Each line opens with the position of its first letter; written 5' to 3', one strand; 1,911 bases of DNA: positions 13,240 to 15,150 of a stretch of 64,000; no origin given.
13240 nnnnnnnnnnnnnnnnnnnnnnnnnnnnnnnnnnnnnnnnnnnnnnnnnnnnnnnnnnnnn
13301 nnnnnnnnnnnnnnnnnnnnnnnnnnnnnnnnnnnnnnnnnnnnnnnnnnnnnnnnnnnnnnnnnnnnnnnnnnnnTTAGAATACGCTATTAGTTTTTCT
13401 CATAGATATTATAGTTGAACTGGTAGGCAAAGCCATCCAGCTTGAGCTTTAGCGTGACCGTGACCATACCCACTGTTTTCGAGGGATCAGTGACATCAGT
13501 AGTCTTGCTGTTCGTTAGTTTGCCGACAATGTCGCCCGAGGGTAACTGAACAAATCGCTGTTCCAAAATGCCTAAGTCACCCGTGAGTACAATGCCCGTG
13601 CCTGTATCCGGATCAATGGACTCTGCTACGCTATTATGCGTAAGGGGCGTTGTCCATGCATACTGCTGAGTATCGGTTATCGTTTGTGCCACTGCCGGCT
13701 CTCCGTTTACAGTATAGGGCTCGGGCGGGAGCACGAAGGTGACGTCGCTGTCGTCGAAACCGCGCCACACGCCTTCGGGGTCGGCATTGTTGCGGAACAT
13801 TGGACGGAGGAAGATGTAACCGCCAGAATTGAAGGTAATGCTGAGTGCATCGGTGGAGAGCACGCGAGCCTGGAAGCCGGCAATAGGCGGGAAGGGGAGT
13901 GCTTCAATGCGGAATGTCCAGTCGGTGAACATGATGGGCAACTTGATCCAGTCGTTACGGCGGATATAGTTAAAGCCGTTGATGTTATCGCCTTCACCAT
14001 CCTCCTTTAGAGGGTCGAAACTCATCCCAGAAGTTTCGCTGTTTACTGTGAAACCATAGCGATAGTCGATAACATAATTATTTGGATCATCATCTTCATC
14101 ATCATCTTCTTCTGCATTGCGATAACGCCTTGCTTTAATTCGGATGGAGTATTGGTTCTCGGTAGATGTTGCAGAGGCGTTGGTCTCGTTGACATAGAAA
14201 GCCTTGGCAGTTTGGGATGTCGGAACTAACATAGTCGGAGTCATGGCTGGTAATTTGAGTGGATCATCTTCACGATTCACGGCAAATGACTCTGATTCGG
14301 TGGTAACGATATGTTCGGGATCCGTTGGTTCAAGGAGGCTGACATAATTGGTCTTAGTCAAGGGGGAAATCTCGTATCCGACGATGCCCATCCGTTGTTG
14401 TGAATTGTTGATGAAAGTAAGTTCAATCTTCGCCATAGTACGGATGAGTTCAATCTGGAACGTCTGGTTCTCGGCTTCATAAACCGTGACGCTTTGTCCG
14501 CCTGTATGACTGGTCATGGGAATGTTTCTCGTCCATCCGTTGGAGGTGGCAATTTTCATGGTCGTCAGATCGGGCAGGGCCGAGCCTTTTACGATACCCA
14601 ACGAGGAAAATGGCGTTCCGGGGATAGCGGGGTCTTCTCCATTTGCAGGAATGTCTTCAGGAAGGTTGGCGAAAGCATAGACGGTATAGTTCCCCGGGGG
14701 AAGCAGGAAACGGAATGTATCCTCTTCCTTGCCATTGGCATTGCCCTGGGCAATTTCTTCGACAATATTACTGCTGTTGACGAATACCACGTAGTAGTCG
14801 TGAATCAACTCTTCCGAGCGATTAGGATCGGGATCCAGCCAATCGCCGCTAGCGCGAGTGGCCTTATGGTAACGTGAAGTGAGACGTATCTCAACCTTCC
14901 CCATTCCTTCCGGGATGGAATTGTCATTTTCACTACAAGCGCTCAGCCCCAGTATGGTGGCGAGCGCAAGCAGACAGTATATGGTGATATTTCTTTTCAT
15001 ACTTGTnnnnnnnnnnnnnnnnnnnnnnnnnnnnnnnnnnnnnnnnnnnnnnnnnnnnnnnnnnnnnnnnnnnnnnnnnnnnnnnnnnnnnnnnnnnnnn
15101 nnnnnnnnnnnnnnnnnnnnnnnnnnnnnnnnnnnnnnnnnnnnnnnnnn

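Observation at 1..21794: Type V pilus operon ending in a tandemly duplicated [pilin-like lipoprotein + giant secreted protein] module; T9SS CTD visible only on the complete copy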

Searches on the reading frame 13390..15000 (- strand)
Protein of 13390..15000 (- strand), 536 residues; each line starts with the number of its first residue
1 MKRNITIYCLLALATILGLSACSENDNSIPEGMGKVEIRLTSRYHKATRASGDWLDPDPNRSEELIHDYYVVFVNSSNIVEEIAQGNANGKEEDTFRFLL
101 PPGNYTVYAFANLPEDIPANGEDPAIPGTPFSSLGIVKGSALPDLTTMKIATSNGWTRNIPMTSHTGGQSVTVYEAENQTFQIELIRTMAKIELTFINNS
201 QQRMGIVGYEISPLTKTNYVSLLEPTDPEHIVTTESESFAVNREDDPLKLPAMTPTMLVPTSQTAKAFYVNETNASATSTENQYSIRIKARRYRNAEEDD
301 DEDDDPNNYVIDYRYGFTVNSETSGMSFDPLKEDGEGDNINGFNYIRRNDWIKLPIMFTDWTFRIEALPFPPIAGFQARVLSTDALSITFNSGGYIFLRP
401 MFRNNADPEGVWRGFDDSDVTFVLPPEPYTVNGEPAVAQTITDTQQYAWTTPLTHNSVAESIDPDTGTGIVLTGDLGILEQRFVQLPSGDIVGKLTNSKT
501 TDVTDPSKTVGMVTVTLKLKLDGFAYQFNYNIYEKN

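Call 5: search_protein_families(library=pfam, proteins=[window:13390-15000:-], max_evalue=0.01)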
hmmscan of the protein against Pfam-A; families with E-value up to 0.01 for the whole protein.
window:13390-15000:- (536 aa): 0 families

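Call 6: search_protein_families(library=ncbifam, proteins=[window:13390-15000:-], max_evalue=0.01)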
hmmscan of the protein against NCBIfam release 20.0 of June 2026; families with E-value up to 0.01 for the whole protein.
window:13390-15000:- (536 aa): 2 families
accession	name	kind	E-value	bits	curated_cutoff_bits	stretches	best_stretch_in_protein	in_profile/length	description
NF038041.1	fim_Mfa1_fam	subfamily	6.4e-14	52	130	1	7-205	5-216/495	Mfa1 family fimbria major subunit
NF052322.1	FimD_tip_adhes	equivalog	1.3e-11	44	170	1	1-219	1-209/664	fimbrial tip adhesin FimD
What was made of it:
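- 13390..15000 (-): Mfa4-like lipoprotein A (536 aa). Lipobox LSAC; KATR|A site. Weak N-terminal hits to NF038041 and FimD (call 6).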

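Call 11: search_solved_structures(query=window:13390-15000:-, max_evalue=1)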
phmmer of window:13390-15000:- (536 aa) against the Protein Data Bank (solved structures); distinct sequences matched with E-value up to 1: 0.

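Call 73: search_solved_structures(query=A5, max_evalue=1)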
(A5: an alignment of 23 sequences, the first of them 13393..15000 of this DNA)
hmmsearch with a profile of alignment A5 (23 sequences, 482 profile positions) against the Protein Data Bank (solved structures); distinct sequences matched with E-value up to 1: 3.
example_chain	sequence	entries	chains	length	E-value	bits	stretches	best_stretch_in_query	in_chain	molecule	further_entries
4rdb_A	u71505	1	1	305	2.7e-05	26.4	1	40-288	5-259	Immunoreactive 32 kDa antigen PG49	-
5dhm_C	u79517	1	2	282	0.00021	23.5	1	103-288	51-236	Immunoreactive 32 kDa antigen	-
4gpv_A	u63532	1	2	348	0.0014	20.7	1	24-202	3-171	putative cell adhesion protein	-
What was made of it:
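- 13390..15000 (-): The best PDB hit of family profile A5 is P. gingivalis Mfa4 (4rdb_A, E 2.7e-5) (call 73).
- On Mfa4-like accessory pilin (lipoproteins A and B): Profile of 23 family members against PDB: 4rdb_A (Mfa4/PG49) E 2.7e-5 and 5dhm_C E 2e-4, covering profile positions 40-288 (call 73).
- The best solved relative of the lipoprotein family profile is Mfa4 (call 73).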

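Call 74: search_protein_families(library=pfam, alignment_id=A5, max_evalue=0.01)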
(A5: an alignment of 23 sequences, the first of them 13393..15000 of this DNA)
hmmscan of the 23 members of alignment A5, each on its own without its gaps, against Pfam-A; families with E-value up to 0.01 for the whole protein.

A. member 1, window:13393-15000:- (536 aa): 0 families

B. families by the number of members that match (of 23 scanned): 2 families
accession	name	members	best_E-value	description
PF08842.16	Mfa2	5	3.7e-09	Fimbrillin-A associated anchor proteins Mfa1 and Mfa2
PF06321.17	P_gingi_FimA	2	3.7e-06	Major fimbrial subunit protein (FimA)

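Call 103: search_solved_structures(query=A5, max_evalue=0.001, show_alignments=2)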
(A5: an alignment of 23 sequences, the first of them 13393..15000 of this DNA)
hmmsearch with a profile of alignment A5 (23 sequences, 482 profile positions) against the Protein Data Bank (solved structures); distinct sequences matched with E-value up to 0.001: 2.
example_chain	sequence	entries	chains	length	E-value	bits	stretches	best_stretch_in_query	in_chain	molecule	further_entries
4rdb_A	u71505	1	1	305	2.7e-05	26.4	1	40-288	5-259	Immunoreactive 32 kDa antigen PG49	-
5dhm_C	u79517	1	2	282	0.00021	23.5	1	103-288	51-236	Immunoreactive 32 kDa antigen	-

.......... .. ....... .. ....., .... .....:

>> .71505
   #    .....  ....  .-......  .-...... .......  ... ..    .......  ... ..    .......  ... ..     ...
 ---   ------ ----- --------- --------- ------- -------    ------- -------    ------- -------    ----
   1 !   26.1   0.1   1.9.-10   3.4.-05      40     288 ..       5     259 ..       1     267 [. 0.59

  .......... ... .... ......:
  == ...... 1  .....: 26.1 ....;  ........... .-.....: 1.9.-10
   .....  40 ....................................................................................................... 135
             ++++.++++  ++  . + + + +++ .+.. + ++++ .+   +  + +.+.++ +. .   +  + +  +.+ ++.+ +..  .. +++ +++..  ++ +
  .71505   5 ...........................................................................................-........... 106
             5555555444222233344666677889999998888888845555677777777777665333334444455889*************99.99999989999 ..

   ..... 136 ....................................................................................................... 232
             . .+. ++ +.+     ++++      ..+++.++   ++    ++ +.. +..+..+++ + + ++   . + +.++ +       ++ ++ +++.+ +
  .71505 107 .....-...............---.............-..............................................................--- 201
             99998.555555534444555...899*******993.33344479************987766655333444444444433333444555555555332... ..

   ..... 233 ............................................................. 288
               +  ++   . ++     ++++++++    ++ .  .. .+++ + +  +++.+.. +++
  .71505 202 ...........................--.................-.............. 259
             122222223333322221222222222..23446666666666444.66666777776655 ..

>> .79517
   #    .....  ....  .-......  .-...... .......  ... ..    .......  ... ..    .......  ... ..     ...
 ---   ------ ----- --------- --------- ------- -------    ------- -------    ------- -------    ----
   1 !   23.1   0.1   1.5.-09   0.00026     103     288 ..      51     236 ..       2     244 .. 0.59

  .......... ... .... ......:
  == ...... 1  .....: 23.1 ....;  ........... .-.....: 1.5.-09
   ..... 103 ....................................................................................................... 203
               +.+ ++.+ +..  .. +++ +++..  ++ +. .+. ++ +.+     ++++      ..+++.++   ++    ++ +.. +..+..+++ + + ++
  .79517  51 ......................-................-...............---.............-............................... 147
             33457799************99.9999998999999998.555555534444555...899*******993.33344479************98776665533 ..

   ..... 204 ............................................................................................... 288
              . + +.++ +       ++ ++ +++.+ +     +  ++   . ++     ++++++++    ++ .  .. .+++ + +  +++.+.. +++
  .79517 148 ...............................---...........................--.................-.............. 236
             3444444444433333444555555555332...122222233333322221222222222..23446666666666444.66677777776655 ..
